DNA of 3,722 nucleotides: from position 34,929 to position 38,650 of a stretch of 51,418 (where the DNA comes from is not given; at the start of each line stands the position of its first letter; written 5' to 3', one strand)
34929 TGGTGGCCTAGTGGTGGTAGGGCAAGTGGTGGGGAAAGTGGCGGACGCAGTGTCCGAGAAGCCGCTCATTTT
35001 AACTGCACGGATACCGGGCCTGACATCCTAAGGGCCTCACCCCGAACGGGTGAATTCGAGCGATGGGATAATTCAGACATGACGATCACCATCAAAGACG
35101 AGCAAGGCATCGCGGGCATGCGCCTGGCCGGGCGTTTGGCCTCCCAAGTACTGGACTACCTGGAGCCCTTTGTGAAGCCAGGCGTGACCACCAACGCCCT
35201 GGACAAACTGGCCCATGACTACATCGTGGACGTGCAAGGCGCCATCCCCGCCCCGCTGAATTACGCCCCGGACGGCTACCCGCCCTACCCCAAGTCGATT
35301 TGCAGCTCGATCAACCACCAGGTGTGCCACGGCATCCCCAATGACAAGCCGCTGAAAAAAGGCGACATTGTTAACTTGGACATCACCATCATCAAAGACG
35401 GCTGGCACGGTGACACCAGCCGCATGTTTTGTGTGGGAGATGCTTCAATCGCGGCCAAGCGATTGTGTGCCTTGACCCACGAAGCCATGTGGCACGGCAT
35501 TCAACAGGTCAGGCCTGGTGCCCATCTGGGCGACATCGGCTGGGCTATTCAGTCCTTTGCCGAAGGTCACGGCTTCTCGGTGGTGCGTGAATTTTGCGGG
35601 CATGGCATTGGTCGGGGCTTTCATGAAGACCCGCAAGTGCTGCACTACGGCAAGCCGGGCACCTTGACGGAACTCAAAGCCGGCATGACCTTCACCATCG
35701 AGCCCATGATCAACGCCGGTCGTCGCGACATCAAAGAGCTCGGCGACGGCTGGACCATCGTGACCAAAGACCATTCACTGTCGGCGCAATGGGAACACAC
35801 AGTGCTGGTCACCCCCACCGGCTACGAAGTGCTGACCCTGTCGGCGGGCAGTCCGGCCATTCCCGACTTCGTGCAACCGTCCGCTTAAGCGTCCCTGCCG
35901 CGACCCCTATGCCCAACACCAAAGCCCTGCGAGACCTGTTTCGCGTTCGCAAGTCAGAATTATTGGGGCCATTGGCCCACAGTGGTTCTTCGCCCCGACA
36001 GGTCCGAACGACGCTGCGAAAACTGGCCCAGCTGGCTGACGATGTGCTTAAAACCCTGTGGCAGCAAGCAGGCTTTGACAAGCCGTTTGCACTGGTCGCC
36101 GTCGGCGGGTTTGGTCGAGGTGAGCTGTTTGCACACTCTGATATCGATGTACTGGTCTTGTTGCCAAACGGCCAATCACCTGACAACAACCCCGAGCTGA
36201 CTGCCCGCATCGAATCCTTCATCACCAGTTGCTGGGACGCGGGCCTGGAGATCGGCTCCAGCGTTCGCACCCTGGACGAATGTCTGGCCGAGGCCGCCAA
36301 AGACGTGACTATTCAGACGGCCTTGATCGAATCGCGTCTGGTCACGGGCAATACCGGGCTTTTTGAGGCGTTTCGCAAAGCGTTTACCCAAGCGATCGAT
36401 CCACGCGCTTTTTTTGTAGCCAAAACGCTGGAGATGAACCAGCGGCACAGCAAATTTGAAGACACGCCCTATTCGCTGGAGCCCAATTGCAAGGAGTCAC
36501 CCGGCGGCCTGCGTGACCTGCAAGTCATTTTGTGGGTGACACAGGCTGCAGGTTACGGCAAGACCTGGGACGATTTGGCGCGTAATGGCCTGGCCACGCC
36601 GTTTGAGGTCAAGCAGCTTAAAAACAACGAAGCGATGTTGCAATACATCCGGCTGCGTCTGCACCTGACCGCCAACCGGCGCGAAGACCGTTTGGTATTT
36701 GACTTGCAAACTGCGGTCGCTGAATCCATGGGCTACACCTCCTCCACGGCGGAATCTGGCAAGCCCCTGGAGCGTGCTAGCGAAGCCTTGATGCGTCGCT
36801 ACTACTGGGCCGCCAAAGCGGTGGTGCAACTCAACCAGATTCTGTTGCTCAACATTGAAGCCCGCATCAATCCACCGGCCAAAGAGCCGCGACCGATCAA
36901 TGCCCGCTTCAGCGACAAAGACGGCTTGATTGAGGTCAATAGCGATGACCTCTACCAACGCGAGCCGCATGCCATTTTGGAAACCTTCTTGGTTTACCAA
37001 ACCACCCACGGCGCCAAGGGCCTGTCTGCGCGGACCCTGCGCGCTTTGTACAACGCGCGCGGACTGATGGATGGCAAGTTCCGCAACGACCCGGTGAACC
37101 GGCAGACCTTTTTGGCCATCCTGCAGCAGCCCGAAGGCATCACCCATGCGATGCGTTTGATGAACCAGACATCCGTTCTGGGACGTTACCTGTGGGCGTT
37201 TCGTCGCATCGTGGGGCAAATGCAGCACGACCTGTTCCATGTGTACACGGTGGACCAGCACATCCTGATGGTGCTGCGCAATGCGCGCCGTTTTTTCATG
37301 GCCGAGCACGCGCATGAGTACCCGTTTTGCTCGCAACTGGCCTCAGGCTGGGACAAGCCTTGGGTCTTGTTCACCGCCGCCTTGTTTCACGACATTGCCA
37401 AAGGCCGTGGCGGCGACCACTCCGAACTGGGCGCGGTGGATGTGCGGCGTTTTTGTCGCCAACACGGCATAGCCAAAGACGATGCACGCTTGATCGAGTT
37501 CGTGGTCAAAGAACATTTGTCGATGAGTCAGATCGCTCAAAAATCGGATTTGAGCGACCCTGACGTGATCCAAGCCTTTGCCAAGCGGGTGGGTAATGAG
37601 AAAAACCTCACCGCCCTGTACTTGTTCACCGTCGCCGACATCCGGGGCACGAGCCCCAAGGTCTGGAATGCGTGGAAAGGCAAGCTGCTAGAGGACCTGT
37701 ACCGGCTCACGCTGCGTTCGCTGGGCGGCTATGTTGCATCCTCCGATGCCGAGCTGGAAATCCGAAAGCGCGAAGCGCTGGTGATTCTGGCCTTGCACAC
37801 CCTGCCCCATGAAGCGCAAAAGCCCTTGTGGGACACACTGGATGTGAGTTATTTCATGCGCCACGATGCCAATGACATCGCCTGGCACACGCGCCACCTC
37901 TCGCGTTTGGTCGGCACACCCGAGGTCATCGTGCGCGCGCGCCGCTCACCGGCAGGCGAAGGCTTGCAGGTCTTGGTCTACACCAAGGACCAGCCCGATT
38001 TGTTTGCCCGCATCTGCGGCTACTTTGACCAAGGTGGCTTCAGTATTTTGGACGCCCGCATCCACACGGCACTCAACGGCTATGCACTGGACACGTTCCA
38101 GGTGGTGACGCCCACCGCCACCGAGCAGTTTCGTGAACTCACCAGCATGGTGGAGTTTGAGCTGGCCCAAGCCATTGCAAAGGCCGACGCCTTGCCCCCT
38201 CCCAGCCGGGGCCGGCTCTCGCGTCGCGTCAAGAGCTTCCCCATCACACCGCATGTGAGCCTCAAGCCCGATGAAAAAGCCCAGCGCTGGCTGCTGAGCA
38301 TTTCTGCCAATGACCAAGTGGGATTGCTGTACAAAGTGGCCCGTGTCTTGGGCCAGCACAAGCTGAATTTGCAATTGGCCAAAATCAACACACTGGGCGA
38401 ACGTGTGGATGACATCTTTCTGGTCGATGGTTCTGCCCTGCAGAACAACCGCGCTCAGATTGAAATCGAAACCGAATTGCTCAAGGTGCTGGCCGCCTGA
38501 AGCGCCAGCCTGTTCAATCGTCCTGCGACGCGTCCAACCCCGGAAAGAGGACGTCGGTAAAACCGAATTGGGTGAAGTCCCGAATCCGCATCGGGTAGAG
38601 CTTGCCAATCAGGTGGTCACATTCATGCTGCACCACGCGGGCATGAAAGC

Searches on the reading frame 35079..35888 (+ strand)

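Call 44: search_protein_families(library=pfam, proteins=[window:35079-35888:+], max_evalue=0.00001)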
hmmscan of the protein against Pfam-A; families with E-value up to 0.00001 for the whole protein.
window:35079-35888:+ (269 aa): 1 family
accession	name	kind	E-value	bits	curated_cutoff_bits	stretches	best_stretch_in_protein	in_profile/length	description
PF00557.29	Peptidase_M24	-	2.4e-54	184.7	23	1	13-246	2-208/208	Metallopeptidase family M24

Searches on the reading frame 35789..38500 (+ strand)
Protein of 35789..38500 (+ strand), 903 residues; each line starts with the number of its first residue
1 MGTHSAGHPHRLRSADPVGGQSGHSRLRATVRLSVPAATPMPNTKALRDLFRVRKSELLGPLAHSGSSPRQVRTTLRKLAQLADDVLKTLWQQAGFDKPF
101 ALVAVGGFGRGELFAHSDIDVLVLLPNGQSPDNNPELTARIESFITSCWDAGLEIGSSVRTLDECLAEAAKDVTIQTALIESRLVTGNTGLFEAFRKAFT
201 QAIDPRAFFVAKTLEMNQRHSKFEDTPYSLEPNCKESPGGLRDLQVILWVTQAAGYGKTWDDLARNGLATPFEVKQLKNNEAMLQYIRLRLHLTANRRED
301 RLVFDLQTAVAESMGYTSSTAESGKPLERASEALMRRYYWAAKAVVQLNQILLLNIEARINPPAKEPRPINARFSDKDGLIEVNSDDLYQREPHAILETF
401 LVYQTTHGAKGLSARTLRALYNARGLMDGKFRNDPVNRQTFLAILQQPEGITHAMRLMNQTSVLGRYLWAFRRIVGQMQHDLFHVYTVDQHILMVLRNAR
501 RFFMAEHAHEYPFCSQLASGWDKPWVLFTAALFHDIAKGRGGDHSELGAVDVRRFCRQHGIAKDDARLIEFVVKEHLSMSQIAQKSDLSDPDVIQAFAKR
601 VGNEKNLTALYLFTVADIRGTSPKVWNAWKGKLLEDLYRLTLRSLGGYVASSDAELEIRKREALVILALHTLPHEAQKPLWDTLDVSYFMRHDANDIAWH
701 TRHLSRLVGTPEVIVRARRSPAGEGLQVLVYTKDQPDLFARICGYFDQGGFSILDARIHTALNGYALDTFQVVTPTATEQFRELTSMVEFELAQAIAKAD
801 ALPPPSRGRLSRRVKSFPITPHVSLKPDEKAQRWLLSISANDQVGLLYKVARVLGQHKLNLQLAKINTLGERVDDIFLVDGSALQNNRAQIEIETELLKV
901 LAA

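Call 44: search_protein_families(library=pfam, proteins=[window:35789-38500:+], max_evalue=0.00001)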
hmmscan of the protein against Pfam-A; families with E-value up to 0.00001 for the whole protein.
window:35789-38500:+ (903 aa): 3 families
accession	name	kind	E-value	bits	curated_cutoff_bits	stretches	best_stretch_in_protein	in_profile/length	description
PF08335.16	GlnD_UR_UTase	-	3.4e-38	131.3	21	1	208-353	2-141/141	GlnD PII-uridylyltransferase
PF01842.31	ACT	-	5.1e-08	33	27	0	836-883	3-53/66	ACT domain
PF01966.28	HD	-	5.4e-07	30.3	22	1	489-583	2-92/116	HD domain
